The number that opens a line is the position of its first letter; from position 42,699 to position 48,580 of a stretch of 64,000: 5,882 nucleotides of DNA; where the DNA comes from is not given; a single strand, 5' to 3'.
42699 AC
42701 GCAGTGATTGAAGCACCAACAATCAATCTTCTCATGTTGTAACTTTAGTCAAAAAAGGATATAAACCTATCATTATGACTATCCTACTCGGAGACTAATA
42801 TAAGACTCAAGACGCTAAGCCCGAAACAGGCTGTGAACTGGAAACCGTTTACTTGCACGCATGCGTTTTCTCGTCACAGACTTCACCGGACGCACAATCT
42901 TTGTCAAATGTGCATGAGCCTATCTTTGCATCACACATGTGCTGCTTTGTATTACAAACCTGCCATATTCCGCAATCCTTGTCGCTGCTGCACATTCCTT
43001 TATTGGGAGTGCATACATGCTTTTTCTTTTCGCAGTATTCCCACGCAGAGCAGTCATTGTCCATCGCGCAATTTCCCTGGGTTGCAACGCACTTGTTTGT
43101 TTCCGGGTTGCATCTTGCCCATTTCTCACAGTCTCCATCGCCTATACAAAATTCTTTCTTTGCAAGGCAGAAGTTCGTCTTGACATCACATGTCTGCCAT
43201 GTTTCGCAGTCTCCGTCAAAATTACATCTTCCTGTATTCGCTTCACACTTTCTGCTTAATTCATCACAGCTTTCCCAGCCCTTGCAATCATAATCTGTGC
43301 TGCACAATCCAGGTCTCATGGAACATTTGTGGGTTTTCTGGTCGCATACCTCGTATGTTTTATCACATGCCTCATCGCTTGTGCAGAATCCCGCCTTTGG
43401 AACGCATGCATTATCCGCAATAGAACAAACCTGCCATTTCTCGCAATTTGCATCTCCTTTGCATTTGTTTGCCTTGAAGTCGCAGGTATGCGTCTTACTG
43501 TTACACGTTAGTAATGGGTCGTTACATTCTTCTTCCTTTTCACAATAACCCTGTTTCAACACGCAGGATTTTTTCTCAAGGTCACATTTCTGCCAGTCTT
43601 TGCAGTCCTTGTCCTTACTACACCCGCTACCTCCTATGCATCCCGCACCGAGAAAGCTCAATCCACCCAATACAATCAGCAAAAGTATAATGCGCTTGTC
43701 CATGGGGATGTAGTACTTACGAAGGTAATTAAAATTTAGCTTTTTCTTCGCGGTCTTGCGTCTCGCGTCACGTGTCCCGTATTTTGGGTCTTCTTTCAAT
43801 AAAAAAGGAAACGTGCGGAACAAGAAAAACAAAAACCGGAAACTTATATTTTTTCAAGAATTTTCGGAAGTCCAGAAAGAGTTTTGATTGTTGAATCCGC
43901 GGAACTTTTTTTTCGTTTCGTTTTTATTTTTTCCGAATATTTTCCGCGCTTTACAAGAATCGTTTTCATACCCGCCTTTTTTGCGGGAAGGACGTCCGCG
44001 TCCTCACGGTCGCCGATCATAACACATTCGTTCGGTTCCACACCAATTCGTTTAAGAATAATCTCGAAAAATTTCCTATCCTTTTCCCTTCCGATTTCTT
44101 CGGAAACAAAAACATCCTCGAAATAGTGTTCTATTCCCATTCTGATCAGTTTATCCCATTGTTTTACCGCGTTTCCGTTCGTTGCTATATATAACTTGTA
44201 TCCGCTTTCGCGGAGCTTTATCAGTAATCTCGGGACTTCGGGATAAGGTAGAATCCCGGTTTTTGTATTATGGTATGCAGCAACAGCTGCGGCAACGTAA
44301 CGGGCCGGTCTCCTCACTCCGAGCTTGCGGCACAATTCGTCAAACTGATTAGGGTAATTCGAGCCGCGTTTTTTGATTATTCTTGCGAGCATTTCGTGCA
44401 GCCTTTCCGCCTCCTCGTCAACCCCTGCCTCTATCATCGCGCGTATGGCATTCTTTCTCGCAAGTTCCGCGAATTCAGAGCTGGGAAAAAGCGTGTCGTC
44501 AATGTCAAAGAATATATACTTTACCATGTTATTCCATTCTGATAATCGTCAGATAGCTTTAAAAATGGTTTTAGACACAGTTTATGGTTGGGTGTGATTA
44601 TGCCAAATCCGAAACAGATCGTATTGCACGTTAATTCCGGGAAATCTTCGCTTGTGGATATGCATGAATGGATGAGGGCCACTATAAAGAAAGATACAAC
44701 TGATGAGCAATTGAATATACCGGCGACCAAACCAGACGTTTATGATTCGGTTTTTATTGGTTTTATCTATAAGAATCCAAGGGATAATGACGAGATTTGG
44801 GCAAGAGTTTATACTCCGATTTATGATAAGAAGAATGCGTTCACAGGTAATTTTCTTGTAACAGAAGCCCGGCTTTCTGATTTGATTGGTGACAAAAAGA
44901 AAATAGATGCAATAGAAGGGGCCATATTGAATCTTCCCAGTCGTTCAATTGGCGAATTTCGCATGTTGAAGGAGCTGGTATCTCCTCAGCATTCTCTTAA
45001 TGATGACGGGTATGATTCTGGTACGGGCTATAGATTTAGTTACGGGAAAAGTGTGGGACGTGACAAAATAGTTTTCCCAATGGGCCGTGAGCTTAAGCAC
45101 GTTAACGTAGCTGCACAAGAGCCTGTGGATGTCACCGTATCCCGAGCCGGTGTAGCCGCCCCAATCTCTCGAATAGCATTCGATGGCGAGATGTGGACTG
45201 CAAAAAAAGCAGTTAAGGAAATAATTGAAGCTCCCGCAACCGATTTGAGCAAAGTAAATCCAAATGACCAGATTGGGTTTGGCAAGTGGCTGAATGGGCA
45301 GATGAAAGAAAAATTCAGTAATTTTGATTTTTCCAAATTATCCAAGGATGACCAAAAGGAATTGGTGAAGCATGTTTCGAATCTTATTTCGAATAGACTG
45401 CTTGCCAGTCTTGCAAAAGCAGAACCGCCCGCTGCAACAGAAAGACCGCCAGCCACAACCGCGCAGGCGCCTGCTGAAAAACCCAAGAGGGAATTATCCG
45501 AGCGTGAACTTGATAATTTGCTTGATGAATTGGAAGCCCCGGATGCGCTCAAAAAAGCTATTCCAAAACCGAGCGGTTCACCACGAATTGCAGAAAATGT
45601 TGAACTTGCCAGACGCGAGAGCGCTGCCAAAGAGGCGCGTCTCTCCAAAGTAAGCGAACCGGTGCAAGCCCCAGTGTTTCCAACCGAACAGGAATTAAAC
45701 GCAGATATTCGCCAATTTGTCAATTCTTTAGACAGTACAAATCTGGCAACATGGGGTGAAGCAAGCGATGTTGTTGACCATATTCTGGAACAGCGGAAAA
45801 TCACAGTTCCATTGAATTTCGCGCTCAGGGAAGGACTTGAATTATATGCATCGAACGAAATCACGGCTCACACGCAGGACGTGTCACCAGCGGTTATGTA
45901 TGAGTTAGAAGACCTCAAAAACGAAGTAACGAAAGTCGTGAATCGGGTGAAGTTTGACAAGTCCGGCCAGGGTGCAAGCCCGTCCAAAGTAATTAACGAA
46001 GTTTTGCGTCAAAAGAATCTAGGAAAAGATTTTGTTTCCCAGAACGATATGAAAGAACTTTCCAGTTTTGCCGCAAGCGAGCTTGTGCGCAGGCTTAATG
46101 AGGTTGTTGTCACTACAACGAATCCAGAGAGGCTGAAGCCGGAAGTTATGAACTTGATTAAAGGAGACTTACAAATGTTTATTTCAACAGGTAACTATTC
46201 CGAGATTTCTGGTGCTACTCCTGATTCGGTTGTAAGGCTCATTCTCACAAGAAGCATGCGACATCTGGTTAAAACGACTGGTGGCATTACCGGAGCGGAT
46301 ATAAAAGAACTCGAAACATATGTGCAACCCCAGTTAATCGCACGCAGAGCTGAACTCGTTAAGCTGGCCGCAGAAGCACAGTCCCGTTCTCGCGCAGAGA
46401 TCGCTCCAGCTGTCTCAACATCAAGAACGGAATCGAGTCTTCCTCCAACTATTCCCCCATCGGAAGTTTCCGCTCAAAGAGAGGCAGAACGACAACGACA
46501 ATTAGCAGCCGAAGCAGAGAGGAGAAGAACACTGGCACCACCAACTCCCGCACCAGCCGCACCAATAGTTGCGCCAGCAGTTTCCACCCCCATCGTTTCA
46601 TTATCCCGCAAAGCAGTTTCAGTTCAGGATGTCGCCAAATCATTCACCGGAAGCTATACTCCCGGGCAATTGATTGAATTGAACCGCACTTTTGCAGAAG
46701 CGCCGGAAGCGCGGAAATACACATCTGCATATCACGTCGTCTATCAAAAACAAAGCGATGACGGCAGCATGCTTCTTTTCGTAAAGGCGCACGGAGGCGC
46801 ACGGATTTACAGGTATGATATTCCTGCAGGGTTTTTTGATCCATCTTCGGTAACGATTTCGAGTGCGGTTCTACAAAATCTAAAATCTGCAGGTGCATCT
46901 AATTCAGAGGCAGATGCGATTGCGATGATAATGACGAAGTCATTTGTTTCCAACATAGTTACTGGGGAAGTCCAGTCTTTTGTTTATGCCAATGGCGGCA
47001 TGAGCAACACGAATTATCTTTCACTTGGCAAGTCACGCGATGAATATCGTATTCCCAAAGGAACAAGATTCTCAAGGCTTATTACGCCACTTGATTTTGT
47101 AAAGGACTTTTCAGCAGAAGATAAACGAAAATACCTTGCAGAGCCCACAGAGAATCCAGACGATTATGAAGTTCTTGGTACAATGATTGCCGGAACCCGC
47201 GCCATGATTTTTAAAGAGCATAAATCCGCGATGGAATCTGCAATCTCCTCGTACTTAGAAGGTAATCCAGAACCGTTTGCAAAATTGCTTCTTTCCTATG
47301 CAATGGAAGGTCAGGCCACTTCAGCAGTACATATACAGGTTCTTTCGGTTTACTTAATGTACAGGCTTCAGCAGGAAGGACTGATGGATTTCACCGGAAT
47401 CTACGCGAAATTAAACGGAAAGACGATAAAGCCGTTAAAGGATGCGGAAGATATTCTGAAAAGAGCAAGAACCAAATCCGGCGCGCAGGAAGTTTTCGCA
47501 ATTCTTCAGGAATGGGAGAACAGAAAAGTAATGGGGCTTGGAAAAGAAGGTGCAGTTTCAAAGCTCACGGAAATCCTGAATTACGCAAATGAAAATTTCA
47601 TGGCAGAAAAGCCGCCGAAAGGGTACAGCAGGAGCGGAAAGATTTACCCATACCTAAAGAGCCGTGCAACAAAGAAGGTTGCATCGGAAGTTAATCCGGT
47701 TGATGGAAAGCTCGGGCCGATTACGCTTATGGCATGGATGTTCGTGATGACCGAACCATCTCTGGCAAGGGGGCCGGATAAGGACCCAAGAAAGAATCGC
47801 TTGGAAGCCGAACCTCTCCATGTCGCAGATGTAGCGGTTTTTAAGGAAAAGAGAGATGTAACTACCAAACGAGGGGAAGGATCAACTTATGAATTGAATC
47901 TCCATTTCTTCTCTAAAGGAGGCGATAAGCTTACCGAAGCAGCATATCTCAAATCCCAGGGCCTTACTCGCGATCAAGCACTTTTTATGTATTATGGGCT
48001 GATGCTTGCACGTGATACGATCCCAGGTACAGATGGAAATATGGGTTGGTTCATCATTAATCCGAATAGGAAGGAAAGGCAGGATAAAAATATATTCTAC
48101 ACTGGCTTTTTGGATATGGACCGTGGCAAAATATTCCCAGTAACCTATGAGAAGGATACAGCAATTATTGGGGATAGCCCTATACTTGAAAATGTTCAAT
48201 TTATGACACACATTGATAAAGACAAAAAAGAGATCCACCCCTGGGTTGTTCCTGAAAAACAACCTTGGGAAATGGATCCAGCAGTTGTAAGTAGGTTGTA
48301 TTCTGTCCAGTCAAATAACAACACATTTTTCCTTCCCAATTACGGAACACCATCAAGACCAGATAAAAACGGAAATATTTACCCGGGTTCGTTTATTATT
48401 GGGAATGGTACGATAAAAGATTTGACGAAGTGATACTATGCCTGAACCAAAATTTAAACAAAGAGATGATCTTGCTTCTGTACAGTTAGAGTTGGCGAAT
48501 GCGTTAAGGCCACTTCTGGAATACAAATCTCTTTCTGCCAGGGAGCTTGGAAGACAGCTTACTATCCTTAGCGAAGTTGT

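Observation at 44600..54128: Co-directional cluster of three very large ORFan genes ending in a secreted adhesin-like protein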

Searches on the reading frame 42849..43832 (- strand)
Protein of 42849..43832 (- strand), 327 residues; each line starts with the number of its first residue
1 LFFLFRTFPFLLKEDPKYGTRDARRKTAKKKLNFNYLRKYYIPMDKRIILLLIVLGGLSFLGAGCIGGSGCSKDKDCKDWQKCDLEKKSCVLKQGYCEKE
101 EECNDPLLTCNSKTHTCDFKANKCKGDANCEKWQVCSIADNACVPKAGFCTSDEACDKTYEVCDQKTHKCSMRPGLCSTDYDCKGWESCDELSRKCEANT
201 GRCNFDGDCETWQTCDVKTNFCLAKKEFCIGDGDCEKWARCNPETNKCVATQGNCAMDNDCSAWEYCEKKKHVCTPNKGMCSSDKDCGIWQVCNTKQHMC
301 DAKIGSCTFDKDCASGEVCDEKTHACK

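Call 6: search_protein_families(library=pfam, proteins=[window:42849-43832:-], max_evalue=0.01)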
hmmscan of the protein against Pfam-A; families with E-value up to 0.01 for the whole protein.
window:42849-43832:- (327 aa): 2 families
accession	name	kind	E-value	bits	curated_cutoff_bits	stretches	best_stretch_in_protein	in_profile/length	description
PF19232.4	DUF5885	-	7.1e-13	49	33.2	2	192-275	23-103/265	Family of unknown function (DUF5885)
PF04706.18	Dickkopf_N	-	0.0065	17.2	25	1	255-294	2-46/51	Dickkopf N-terminal cysteine-rich region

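Call 7: search_protein_families(library=ncbifam, proteins=[window:42849-43832:-], max_evalue=1)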
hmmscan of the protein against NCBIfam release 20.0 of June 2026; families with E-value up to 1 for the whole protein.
window:42849-43832:- (327 aa): 2 families
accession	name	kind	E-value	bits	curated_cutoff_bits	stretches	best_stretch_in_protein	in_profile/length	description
NF033759.1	exchanger_TraA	exception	0.00021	20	750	2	229-323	307-386/666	outer membrane exchange protein TraA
TIGR04201.1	Myxo_Cys_RPT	repeat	0.0097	16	25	1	307-320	5-18/22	Cys-rich repeat-containing protein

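Call 8: search_protein_families(library=phrogs, proteins=[window:42849-43832:-], max_evalue=1)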
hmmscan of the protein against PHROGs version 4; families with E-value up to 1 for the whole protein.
window:42849-43832:- (327 aa): 0 families

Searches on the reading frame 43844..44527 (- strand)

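Call 6: search_protein_families(library=pfam, proteins=[window:43844-44527:-], max_evalue=0.01)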
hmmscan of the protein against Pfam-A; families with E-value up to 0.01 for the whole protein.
window:43844-44527:- (227 aa): 7 families
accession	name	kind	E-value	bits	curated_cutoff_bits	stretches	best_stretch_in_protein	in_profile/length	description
PF00702.32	Hydrolase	-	1.6e-24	87.8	26.4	1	2-186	1-191/191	haloacid dehalogenase-like hydrolase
PF13419.12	HAD_2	-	1.8e-23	84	23.8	1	5-192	1-178/178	Haloacid dehalogenase-like hydrolase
PF13242.12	Hydrolase_like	-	4.6e-15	55.7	22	1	152-211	8-66/75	HAD-hyrolase-like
PF12710.13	HAD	-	1.1e-08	36.2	27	1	5-175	1-182/189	haloacid dehalogenase-like hydrolase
PF12689.13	Acid_PPase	-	0.00022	21.6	27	0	90-202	42-160/169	Acid Phosphatase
PF13344.12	Hydrolase_6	-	0.0019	18.7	27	0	94-144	15-68/101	Haloacid dehalogenase-like hydrolase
PF08282.18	Hydrolase_3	-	0.0045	17.2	20.9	0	5-36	1-32/255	haloacid dehalogenase-like hydrolase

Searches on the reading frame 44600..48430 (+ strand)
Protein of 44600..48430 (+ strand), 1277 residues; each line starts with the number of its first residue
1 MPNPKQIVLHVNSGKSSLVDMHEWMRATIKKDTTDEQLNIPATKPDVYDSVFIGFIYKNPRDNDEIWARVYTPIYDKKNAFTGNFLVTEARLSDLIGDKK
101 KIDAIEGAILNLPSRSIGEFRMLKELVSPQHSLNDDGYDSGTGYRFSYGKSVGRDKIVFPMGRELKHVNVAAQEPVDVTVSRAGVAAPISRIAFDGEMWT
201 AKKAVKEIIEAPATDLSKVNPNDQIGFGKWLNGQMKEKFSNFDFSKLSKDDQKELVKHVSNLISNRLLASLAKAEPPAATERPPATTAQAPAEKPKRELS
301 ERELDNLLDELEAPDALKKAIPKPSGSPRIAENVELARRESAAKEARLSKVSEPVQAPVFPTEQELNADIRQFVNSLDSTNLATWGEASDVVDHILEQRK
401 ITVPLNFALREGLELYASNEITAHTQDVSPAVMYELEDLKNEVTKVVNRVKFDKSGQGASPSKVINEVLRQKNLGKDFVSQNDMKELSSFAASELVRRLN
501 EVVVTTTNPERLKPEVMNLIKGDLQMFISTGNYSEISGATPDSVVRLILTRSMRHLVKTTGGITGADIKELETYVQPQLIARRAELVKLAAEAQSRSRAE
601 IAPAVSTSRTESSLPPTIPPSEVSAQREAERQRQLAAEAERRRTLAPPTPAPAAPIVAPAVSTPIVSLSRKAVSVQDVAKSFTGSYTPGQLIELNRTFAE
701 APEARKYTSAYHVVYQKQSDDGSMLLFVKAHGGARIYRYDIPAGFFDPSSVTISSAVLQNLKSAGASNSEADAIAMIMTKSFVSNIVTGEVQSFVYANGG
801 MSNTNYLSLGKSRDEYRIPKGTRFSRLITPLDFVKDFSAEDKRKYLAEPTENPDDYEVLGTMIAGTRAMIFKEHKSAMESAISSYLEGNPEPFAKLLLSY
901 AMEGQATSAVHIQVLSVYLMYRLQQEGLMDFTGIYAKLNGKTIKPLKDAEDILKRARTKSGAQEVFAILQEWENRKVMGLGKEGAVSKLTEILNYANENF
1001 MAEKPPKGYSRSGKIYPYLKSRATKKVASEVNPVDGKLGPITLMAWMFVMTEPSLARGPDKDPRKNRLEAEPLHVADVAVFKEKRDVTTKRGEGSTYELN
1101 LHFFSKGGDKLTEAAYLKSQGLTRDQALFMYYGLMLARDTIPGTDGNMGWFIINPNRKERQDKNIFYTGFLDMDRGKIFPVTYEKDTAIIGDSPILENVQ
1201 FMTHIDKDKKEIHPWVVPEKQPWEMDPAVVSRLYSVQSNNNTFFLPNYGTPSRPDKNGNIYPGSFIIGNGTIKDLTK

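Call 5: search_protein_families(library=pfam, proteins=[window:44600-48430:+], max_evalue=1)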
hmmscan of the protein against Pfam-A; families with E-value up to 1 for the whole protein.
window:44600-48430:+ (1277 aa): 1 family
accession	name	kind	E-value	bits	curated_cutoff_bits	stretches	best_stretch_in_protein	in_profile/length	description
PF14164.11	YqzH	-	0.11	12.9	30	1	229-261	4-40/64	YqzH-like protein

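Call 7: search_protein_families(library=ncbifam, proteins=[window:44600-48430:+], max_evalue=1)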
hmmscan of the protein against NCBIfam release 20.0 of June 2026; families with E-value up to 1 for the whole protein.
window:44600-48430:+ (1277 aa): 0 families

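Call 8: search_protein_families(library=phrogs, proteins=[window:44600-48430:+], max_evalue=1)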
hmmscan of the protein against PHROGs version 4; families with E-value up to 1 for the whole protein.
window:44600-48430:+ (1277 aa): 1 family
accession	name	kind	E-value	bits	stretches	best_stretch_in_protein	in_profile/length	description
phrog_25466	-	unknown function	0.053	14.5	1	468-536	2-71/138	-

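Call 9: search_solved_structures(query=window:44600-48430:+, max_evalue=10)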
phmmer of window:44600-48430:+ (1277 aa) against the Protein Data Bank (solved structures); distinct sequences matched with E-value up to 10: 4.
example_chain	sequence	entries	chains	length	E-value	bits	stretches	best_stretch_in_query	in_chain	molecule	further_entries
4cvn_A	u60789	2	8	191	0.13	13.5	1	407-536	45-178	PUTATIVE ADENYLATE KINASE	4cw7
3lfk_A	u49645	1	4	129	0.43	11.8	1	715-752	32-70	MarR Like Protein, TVG0766549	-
8jw0_D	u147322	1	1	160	0.8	10.9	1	741-795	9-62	Chlorophyll a-chlorophyll c-peridinin-protein-complex I-9, acpPCI-9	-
8jze_D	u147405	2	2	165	0.97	10.6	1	741-795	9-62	Chlorophyll a-chlorophyll c-peridinin-protein-complex I-9, acpPCI-9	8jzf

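Call 12: find_homologous_proteins(query=window:44600-48430:+)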
Query window:44600-48430:+ (1277 aa): 1 proteins with E <= 0.001 among 8000 candidates.
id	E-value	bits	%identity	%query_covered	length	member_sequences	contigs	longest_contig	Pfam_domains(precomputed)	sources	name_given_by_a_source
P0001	0.0e+0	2858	100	100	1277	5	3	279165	-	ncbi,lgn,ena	ncbi:MAG: hypothetical protein AABW86_04010 [Candidatus Micrarchaeota archaeon]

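Call 16: find_encoding_contigs(protein=P0001, flank=10000, max_places=6)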
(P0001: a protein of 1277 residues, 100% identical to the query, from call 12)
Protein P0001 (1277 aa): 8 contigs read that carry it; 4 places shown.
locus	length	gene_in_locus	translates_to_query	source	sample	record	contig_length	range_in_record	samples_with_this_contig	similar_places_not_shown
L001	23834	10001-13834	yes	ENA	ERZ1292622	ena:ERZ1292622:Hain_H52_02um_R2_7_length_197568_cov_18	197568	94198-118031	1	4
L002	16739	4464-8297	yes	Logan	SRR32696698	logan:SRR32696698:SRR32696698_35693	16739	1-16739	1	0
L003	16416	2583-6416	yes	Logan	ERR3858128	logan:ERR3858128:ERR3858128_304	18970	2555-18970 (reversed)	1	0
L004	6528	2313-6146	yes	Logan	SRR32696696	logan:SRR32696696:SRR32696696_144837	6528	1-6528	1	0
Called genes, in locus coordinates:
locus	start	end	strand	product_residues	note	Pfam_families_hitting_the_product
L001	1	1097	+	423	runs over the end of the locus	PF01523:PmbA_TldD_1st, PF19289:PmbA_TldD_3rd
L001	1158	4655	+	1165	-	PF00493:MCM (faint), PF01078:Mg_chelatase, PF20030:bpMoxR (weak), PF00158:Sigma54_activat (weak), PF07728:AAA_5 (weak), PF20436:LonB_AAA-LID, PF05362:Lon_C, PF13541:ChlI, +4 more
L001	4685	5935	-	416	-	PF04123:DUF373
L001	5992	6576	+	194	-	PF01844:HNH, PF14279:HNH_5 (weak)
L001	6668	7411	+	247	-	-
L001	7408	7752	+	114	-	PF04212:MIT (faint), PF07719:TPR_2 (faint), PF13176:TPR_7 (faint), PF13181:TPR_8 (faint), PF13414:TPR_11 (faint), PF13424:TPR_12 (weak), PF13432:TPR_16 (faint), PF00515:TPR_1 (weak), +1 more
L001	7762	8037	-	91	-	-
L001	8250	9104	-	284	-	-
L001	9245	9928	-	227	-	PF00702:Hydrolase, PF12710:HAD, PF13419:HAD_2, PF13242:Hydrolase_like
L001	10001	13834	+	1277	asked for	-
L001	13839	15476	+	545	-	-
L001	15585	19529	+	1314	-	-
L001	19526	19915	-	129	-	PF03625:DUF302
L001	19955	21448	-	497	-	PF00753:Lactamase_B, PF12706:Lactamase_B_2 (weak), PF16661:Lactamase_B_6, PF23023:Anti-Pycsar_Apyc1, PF10996:Beta-Casp, PF07521:RMMBL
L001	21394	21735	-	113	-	PF01883:FeS_assembly_P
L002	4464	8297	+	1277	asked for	-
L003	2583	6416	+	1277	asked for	-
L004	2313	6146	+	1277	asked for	-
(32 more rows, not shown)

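Call 23: list_cluster_members(proteins=[window:44600-48430:+, window:48438-50072:+, window:50184-54125:+])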
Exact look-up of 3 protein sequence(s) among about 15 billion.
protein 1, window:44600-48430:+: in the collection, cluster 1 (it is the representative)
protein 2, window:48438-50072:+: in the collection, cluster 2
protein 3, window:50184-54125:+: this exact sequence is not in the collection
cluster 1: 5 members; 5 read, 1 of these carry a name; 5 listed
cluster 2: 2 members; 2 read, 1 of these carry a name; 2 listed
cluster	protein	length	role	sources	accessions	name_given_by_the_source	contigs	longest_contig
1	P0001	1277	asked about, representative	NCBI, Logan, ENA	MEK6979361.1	MAG: hypothetical protein AABW86_04010 [Candidatus Micrarchaeota archaeon]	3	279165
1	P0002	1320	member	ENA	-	-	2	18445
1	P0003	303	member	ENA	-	-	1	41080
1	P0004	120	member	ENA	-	-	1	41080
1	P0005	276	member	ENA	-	-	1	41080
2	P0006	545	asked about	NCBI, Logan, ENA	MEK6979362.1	MAG: hypothetical protein AABW86_04015 [Candidatus Micrarchaeota archaeon]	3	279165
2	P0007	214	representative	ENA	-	-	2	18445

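Call 44: search_dna_similar(query=window:44600-48430:+, collection=phages, mode=protein, max_evalue=0.1, max_rows=10)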
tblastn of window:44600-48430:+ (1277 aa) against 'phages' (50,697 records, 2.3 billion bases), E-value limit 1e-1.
No match.

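Call 117: search_protein_families(library=padloc, proteins=[window:44600-48430:+], max_evalue=0.1)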
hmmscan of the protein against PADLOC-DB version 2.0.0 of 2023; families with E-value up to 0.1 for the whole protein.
window:44600-48430:+ (1277 aa): 0 families
